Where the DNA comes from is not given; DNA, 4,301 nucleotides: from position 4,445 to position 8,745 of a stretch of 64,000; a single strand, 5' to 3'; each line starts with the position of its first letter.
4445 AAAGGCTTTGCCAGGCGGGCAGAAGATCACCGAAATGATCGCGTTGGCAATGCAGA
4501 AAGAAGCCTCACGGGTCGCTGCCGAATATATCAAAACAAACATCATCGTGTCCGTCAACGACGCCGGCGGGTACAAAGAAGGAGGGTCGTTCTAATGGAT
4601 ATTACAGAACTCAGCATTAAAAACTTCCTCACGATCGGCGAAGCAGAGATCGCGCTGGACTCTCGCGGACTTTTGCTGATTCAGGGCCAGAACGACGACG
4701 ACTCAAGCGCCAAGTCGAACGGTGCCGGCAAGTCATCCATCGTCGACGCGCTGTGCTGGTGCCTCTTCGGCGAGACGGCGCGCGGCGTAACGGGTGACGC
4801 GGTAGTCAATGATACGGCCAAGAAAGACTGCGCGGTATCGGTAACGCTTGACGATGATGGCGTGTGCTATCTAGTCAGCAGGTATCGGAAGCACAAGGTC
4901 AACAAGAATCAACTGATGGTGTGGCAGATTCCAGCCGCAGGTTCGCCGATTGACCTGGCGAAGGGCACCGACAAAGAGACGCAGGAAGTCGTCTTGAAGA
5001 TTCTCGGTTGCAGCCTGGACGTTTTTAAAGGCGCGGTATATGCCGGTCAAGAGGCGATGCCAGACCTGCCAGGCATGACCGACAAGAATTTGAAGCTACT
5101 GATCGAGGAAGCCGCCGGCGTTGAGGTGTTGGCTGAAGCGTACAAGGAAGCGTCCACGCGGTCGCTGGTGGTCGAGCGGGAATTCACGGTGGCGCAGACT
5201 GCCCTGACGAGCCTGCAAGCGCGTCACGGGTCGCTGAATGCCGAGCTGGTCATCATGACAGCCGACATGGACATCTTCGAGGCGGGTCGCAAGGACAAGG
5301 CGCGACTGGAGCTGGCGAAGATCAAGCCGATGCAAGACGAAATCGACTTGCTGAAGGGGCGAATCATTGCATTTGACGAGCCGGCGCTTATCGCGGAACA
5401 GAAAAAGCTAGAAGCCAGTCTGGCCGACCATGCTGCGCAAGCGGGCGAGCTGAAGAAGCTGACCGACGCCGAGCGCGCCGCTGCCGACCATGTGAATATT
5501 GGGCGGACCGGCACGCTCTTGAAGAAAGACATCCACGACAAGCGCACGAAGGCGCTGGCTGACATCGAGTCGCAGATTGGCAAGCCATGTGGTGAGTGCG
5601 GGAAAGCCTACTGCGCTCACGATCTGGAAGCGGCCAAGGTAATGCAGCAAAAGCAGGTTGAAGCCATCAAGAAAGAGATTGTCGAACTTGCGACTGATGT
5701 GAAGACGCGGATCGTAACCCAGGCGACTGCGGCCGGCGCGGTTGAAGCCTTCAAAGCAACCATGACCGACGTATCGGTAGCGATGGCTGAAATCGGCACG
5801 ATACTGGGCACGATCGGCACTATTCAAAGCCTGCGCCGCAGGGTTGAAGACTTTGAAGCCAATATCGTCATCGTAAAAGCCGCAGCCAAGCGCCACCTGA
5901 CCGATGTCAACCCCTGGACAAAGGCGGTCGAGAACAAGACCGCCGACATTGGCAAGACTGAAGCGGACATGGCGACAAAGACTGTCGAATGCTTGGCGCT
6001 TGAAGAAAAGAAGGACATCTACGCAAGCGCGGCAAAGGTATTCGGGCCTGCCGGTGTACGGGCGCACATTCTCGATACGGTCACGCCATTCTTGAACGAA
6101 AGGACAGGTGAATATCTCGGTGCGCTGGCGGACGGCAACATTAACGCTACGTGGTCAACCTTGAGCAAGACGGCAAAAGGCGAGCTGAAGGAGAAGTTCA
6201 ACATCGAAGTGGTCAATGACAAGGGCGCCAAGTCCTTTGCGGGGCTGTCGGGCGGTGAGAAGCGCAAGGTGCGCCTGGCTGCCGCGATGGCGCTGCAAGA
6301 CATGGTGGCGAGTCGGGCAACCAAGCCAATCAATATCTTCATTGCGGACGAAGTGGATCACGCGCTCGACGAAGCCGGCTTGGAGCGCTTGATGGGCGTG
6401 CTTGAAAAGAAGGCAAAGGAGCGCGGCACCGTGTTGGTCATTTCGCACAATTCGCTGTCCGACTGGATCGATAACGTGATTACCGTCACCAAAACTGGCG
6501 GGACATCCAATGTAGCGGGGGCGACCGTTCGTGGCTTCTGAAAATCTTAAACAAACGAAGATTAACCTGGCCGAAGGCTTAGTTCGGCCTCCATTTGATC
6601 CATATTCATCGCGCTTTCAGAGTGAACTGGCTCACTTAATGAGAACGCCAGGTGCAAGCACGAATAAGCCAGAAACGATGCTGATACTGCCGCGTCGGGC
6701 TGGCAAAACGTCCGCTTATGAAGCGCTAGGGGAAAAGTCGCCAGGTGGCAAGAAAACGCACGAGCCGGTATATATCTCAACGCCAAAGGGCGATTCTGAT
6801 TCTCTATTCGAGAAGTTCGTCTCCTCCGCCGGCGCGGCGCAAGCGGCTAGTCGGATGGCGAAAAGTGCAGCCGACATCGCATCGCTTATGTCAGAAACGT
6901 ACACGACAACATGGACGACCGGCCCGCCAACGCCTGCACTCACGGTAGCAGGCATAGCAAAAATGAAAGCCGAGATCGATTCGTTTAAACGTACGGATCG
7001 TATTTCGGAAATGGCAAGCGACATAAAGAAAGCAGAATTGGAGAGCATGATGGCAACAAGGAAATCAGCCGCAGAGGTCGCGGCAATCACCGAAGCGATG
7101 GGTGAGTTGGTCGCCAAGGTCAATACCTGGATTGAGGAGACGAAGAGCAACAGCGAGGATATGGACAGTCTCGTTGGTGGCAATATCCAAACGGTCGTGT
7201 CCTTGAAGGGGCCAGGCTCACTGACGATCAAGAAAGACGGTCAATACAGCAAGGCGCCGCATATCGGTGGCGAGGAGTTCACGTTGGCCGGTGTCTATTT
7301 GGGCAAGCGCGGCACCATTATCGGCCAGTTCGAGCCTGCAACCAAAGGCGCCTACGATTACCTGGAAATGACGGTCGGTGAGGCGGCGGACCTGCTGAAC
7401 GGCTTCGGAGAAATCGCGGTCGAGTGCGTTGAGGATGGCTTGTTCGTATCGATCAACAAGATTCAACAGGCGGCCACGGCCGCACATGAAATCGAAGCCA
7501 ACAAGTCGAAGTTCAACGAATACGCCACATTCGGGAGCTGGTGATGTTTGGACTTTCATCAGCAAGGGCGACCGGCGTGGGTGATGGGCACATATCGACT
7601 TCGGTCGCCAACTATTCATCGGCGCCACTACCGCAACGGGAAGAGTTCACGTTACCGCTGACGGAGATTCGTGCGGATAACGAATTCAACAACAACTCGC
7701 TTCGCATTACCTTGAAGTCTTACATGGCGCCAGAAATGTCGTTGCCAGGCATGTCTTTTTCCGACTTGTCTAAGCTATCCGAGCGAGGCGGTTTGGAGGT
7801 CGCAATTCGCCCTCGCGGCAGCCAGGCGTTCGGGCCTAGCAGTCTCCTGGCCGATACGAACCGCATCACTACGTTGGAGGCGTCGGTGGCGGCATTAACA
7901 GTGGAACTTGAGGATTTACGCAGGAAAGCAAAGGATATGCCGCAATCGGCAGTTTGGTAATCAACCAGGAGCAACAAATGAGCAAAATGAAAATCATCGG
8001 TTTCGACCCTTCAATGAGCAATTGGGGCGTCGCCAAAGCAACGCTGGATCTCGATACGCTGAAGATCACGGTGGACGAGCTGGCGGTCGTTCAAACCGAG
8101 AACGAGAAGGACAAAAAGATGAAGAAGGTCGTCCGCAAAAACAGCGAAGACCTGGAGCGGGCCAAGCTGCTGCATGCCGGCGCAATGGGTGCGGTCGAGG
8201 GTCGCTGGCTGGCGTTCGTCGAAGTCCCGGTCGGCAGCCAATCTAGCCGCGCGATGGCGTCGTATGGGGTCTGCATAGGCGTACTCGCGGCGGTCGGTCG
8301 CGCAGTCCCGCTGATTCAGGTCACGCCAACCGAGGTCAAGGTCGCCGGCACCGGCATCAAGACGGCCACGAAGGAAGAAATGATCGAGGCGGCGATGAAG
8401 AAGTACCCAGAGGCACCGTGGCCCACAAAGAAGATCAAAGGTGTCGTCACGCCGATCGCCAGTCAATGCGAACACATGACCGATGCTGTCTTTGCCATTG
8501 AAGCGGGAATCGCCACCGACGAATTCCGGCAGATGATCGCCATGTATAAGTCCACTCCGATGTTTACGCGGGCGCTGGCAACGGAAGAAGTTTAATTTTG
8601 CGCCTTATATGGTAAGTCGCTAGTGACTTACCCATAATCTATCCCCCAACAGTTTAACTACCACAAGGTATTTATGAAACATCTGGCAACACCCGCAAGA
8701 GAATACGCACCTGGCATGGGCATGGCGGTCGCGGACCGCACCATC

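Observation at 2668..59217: Element-wide regulon: about 22 copies of an 18-bp palindrome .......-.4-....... over early, middle and late promoters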

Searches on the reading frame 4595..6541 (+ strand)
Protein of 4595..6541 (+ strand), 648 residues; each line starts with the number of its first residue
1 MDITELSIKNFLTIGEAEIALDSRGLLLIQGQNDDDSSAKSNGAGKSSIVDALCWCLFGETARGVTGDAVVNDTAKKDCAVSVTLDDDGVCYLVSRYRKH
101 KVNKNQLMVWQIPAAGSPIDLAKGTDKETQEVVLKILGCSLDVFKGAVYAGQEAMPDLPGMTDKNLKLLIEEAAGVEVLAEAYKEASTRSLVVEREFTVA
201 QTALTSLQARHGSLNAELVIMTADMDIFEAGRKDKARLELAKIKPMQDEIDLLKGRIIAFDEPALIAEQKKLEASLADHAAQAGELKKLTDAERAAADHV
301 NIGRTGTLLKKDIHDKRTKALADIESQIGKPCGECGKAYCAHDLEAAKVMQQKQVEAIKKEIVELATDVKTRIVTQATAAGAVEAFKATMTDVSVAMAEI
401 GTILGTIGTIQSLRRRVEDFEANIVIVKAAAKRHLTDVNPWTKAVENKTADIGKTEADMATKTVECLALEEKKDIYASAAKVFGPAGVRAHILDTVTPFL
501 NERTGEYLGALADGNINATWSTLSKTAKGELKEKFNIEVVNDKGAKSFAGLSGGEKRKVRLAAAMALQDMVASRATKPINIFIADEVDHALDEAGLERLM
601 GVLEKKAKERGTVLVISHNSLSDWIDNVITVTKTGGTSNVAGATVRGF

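Call 9: search_protein_families(library=pfam, proteins=[window:4595-6541:+], max_evalue=0.01)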
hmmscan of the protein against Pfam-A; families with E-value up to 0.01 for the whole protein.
window:4595-6541:+ (648 aa): 6 families
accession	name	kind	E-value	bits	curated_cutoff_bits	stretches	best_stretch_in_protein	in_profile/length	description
PF13476.12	AAA_23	-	6.5e-16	60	27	1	5-207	1-177/201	AAA domain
PF02463.25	SMC_N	-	7.3e-15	55.4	40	1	41-633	32-213/220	RecF/RecN/SMC N terminal domain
PF13304.12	AAA_21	-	2.3e-05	25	27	0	538-621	225-301/304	AAA domain, putative AbiEii toxin, Type IV TA system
PF13558.12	SbcC_Walker_B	-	0.0001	22.9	27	1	534-604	11-89/90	SbcC/RAD50-like, Walker B motif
PF00005.33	ABC_tran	-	0.001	20.1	25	0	530-568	87-126/137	ABC transporter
PF13555.12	AAA_29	-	0.0045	17.1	27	0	6-61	4-50/61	P-loop containing region of AAA domain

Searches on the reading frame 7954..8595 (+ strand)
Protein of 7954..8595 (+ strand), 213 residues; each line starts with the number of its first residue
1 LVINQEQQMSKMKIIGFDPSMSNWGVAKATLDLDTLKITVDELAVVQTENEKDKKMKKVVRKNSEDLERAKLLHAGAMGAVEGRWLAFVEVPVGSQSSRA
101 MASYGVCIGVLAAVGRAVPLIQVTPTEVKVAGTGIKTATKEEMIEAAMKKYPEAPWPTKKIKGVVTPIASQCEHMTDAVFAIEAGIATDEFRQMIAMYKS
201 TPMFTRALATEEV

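Call 55: search_protein_families(library=pfam, proteins=[window:7954-8595:+], max_evalue=0.05)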
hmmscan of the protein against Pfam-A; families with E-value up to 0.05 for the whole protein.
window:7954-8595:+ (213 aa): 1 family
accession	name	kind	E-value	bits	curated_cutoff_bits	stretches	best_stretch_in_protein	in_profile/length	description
PF02075.23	RuvC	-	0.013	15.8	22.2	1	14-143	1-119/148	Crossover junction endodeoxyribonuclease RuvC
